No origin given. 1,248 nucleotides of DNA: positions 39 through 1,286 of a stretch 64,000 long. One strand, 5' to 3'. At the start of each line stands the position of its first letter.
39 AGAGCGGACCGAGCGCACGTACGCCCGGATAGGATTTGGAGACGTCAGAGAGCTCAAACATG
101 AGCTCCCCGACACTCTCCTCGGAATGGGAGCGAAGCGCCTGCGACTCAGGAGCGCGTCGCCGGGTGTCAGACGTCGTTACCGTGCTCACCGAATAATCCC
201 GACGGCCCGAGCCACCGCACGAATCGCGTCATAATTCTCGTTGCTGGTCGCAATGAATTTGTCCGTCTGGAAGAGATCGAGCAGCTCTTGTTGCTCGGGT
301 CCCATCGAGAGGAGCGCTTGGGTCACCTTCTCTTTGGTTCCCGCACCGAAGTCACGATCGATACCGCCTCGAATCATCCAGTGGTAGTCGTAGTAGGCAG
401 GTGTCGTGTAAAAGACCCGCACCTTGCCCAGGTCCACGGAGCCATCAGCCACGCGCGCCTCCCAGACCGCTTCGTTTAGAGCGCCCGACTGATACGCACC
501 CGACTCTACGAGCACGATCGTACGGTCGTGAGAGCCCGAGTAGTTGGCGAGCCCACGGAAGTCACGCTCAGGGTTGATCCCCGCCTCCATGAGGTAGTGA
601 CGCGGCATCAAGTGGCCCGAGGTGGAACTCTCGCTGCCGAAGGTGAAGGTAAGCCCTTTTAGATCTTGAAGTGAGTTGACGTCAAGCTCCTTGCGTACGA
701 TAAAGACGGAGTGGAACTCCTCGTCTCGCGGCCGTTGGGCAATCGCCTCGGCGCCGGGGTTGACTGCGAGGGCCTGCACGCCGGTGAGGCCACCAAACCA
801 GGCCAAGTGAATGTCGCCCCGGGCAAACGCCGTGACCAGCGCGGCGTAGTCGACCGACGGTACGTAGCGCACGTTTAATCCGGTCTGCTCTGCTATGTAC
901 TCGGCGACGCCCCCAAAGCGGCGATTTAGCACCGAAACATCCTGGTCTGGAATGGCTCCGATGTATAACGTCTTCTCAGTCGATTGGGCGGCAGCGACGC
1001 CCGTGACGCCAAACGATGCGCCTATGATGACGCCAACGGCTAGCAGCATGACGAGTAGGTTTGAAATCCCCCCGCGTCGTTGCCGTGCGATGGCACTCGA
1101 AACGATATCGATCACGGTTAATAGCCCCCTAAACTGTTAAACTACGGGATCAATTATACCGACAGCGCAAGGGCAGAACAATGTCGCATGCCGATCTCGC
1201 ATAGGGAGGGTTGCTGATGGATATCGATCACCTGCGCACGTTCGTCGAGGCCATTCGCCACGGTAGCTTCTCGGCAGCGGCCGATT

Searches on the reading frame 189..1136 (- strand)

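Call 61: search_protein_families(library=pfam, proteins=[window:189-1136:-], max_evalue=0.00001)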
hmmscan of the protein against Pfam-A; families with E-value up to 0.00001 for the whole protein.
window:189-1136:- (316 aa): 1 family
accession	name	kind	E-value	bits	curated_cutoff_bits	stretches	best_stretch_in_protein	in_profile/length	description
PF12974.12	Phosphonate-bd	-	2.8e-64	217.2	27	1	59-302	1-242/242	ABC transporter, phosphonate, periplasmic substrate-binding protein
